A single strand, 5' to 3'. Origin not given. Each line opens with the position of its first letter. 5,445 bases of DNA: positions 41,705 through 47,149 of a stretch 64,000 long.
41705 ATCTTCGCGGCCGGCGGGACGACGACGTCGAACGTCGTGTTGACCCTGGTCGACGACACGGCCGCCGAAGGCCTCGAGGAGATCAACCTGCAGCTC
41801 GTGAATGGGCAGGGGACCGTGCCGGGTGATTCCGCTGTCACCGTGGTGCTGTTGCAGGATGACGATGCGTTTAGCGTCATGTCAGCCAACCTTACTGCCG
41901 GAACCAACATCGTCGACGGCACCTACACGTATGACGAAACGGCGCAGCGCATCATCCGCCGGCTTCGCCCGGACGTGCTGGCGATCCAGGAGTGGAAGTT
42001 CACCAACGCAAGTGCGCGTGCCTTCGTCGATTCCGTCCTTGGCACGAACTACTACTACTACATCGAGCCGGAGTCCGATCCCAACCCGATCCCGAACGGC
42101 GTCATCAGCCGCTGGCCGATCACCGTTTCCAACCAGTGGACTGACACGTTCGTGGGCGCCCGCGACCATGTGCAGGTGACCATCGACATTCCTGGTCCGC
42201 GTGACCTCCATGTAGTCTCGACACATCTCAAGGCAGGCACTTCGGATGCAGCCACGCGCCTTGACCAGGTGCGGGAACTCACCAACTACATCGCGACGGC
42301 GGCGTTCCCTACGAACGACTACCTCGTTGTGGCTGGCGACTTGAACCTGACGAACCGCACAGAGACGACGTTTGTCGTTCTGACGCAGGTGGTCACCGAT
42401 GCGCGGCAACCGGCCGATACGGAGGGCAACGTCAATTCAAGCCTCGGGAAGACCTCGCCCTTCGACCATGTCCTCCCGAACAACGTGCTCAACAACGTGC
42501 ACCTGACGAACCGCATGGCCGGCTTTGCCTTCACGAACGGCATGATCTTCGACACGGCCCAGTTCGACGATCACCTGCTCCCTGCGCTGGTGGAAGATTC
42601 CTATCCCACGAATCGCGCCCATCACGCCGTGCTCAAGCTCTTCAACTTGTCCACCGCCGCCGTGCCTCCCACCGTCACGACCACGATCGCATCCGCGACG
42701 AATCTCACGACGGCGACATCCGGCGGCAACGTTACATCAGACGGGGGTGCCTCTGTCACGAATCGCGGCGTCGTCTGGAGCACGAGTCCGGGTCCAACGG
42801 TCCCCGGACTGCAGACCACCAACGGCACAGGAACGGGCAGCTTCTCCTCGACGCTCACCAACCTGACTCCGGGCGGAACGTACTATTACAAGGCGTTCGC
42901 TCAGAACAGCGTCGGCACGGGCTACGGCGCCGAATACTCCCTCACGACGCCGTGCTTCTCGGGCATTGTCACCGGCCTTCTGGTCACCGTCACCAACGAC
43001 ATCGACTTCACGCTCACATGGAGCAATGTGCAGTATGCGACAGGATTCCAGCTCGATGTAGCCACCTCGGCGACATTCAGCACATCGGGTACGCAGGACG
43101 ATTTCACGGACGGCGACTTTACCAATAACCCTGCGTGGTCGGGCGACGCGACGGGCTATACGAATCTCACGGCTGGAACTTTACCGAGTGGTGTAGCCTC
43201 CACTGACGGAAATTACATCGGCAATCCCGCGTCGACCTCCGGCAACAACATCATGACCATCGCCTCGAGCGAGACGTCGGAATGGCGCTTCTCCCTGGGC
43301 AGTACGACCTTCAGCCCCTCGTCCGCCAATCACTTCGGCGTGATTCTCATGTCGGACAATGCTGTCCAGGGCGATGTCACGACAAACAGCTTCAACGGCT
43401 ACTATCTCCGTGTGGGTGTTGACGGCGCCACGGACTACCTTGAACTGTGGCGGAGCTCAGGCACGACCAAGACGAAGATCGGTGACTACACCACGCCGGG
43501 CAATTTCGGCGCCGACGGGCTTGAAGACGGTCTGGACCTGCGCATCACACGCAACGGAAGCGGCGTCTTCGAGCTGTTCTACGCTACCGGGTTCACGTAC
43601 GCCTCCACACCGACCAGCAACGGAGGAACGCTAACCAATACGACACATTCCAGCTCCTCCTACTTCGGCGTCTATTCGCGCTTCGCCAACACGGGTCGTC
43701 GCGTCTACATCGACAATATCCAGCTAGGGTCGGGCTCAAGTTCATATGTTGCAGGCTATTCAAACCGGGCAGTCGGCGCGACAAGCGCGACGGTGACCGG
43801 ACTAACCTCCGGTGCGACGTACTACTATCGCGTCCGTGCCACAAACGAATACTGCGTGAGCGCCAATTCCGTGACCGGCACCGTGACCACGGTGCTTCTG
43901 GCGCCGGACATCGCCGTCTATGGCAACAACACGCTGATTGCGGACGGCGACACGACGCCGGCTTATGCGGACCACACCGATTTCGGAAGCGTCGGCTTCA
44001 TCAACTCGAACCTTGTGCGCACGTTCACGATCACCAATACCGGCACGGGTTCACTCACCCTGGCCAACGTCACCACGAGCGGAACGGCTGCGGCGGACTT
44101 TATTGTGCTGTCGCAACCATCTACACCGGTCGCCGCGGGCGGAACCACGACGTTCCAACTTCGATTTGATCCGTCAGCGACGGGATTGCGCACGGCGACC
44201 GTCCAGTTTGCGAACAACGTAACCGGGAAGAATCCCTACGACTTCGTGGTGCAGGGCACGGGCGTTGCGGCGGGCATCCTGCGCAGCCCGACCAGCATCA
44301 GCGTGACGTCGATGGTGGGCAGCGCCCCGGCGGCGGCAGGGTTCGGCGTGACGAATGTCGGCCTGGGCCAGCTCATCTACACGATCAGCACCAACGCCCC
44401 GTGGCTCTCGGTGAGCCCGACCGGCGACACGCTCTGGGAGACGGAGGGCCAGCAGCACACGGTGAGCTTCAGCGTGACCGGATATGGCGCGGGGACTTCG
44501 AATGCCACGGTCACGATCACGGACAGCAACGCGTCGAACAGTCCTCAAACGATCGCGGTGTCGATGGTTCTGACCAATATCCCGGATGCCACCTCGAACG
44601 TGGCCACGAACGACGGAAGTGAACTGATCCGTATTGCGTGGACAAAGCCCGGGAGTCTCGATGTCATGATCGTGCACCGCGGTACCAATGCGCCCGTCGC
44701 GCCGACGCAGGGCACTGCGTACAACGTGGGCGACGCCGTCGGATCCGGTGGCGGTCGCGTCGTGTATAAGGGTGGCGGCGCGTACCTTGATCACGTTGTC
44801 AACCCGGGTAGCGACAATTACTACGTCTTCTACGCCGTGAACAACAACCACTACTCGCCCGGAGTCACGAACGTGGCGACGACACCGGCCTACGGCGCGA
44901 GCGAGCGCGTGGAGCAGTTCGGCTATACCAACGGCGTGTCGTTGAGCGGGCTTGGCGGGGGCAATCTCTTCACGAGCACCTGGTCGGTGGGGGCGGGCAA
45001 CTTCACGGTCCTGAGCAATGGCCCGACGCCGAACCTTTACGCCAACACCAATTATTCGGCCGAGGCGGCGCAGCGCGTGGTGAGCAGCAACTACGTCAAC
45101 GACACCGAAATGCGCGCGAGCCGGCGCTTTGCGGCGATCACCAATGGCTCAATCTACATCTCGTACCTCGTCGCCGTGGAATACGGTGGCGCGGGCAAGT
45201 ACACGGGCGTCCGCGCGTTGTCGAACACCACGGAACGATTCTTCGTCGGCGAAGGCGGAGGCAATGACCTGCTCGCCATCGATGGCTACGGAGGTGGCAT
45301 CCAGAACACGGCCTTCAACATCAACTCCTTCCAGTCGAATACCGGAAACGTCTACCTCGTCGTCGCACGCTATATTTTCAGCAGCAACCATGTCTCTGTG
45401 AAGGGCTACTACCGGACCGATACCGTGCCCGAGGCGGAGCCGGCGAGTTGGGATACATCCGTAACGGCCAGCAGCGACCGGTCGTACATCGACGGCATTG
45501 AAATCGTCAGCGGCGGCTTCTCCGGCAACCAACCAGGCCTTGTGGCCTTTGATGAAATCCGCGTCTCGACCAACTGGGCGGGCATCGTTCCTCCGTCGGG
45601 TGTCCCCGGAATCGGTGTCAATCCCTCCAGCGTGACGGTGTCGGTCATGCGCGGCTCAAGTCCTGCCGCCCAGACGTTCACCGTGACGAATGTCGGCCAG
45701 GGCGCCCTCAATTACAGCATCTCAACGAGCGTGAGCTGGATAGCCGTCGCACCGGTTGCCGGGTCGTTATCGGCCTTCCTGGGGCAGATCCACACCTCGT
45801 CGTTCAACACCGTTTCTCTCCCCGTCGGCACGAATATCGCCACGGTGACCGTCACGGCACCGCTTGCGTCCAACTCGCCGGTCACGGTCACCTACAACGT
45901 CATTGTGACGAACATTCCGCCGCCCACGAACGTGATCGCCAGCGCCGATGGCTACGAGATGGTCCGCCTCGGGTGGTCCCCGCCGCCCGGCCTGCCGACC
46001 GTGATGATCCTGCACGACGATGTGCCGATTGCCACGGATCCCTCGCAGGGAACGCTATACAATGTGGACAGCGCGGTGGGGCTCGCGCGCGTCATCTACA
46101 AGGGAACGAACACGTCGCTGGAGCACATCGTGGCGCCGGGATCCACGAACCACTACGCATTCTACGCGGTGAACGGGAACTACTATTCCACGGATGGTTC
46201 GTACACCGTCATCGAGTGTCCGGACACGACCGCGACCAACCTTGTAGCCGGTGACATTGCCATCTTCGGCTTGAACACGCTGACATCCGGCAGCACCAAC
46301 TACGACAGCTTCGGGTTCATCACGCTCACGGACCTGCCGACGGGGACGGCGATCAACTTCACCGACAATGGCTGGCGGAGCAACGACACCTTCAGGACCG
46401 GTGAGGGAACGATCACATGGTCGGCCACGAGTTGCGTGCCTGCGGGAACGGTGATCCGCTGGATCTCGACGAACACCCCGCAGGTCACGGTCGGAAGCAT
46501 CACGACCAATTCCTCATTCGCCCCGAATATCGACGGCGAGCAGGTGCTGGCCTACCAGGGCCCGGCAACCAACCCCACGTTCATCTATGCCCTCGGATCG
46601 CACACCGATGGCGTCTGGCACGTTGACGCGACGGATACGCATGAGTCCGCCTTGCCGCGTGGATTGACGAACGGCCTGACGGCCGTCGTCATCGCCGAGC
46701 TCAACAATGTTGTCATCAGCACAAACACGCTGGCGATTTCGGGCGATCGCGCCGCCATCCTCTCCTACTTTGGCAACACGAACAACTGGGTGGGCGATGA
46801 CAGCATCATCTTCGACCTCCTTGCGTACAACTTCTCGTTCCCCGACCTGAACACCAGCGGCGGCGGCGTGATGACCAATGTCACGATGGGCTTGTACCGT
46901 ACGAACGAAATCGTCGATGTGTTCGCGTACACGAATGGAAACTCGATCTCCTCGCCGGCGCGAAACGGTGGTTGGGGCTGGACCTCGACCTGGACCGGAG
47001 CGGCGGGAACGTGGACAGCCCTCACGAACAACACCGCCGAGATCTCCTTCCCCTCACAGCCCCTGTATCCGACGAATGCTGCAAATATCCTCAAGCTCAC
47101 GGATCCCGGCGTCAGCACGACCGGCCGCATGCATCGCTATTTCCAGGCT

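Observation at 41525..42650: Calx-beta + EEP (DNase I-like) nuclease/phosphatase cassette embedded in giant protein 2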

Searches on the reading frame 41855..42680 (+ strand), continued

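Call 72: search_protein_families(library=pfam, proteins=[P0066, P0127, P0157, P0121, P0140], max_evalue=0.001)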
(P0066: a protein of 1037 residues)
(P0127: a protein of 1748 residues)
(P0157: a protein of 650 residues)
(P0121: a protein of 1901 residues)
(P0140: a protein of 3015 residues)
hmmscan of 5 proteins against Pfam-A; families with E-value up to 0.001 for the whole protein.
P0066 (1037 aa): 3 families
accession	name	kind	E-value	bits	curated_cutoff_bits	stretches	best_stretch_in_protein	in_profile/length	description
PF03160.20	Calx-beta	-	1.1e-15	58.2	27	1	221-324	6-114/119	Calx-beta domain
PF03372.29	Exo_endo_phos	-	3.6e-08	33.9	24.5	1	566-753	24-216/225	Endonuclease/Exonuclease/phosphatase family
PF22544.2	HYDIN_VesB_CFA65-like_Ig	-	7.8e-06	26.5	25.5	1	807-896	3-94/100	HYDIN/CFA65/VesB-like, Ig-like domain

P0127 (1748 aa): 4 families
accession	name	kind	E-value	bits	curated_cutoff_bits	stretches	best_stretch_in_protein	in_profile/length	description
PF08309.17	LVIVD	-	6.6e-52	173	20.2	6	1442-1482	2-42/42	LVIVD repeat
PF03160.20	Calx-beta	-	1.1e-29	103.3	27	3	281-390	1-117/119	Calx-beta domain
PF03372.29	Exo_endo_phos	-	1.8e-06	28.4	24.5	1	525-705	24-211/225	Endonuclease/Exonuclease/phosphatase family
PF18884.5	TSP3_bac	-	0.0007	19.8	25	0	1646-1664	1-19/22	Bacterial TSP3 repeat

P0157 (650 aa): 1 family
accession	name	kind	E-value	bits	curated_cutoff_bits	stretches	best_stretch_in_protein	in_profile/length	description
PF03372.29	Exo_endo_phos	-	1.1e-10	42.1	24.5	1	163-343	25-207/225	Endonuclease/Exonuclease/phosphatase family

P0121 (1901 aa): 9 families
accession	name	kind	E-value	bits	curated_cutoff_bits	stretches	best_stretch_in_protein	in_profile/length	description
PF17963.7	Big_9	-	6.3e-21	75.5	23.6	3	998-1083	3-88/89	Bacterial Ig domain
PF00932.25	LTD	-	1.2e-14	55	34.3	1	26-113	33-106/109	Lamin Tail Domain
PF19077.6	Big_13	-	1.3e-12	48.5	27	0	1537-1611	22-99/102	Bacterial Ig-like domain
PF24908.1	Ig_SIBA-E_2nd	-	2.9e-12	47.2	27.8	0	1008-1073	9-77/117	Integrin beta-like protein A-E, second Ig-like domain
PF18981.6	InlK_D3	-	9.4e-10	38.9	25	0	1588-1612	49-73/75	Internalin K domain (D3/D4)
PF03160.20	Calx-beta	-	9.7e-07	29.3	27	1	280-387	6-119/119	Calx-beta domain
PF03372.29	Exo_endo_phos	-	1.2e-06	28.8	24.5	1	410-601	24-216/225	Endonuclease/Exonuclease/phosphatase family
PF19410.4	DUF5980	-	8.4e-06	26.6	27.1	0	1140-1174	59-91/97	Family of unknown function (DUF5980)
PF19743.5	ASTN1_2_fn3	-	6.6e-05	23.7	24.3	0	1586-1612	95-121/123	ASTN1/2 Fn3 domain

P0140 (3015 aa): 8 families
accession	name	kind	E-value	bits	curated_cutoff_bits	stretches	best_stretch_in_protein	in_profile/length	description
PF18887.5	MBG_3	-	1.3e-67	224.3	25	3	2643-2713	1-71/72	MBG domain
PF00041.27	fn3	-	1.6e-18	67.1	25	0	1971-2052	6-80/84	Fibronectin type III domain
PF17963.7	Big_9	-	4.9e-16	59.8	23.6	1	205-258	33-88/89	Bacterial Ig domain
PF00932.25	LTD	-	6.7e-15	55.8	34.3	1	403-505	6-106/109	Lamin Tail Domain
PF16656.11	Pur_ac_phosph_N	-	9e-12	45.8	30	0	2404-2484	16-93/93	Purple acid Phosphatase, N-terminal domain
PF17892.7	Cadherin_5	-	7.3e-09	35.8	26.5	0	2102-2150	49-98/98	Cadherin-like domain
PF03372.29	Exo_endo_phos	-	9.4e-09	35.8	24.5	1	1439-1611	31-207/225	Endonuclease/Exonuclease/phosphatase family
PF21471.3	Reelin_subrepeat-B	-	0.00041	20.6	27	0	2359-2411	58-110/127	Reelin subrepeat B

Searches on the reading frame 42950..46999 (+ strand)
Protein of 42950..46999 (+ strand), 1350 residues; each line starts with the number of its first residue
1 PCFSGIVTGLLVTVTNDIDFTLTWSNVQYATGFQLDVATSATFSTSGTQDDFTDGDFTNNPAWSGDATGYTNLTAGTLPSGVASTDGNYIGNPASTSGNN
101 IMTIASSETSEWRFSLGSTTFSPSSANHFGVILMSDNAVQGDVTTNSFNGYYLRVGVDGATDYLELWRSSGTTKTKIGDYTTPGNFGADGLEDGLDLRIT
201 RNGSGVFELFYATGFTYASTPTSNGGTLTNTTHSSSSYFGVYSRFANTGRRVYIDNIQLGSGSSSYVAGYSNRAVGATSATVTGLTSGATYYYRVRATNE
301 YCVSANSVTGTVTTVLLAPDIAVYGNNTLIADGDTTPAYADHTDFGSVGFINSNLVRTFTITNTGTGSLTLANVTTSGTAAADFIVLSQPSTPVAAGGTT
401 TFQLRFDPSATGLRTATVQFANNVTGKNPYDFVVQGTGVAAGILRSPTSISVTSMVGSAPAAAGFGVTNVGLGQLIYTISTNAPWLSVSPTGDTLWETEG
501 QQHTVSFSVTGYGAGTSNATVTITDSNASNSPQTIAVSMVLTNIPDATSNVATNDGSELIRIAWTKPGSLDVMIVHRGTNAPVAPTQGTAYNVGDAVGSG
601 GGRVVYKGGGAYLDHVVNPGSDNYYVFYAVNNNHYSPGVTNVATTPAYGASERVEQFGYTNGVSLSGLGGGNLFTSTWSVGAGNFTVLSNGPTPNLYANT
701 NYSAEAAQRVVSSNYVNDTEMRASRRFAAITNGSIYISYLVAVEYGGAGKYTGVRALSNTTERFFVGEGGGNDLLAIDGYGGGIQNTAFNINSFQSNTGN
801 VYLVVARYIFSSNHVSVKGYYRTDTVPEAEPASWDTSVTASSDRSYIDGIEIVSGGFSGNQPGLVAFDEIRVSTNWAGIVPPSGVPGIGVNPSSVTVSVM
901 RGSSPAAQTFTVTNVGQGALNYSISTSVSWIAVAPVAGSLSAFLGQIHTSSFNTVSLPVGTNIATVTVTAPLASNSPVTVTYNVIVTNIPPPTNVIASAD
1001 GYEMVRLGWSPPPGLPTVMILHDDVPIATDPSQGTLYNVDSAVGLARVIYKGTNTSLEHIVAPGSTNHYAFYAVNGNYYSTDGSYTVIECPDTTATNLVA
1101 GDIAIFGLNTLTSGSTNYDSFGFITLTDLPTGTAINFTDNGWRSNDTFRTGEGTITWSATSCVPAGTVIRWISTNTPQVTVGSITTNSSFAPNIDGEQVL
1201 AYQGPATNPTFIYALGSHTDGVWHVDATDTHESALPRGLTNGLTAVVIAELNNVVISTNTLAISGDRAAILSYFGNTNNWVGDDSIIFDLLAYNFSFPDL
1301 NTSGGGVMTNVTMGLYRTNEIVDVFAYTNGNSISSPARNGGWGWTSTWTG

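Call 10: search_protein_families(library=ncbifam, proteins=[window:42950-46999:+], max_evalue=0.01)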
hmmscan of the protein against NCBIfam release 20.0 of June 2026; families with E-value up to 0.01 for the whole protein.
window:42950-46999:+ (1350 aa): 1 family
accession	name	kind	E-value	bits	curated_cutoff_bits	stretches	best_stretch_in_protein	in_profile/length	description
NF012200.0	choice_anch_D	domain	2.7e-21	76.1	45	1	319-426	1-107/108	choice-of-anchor D domain-containing protein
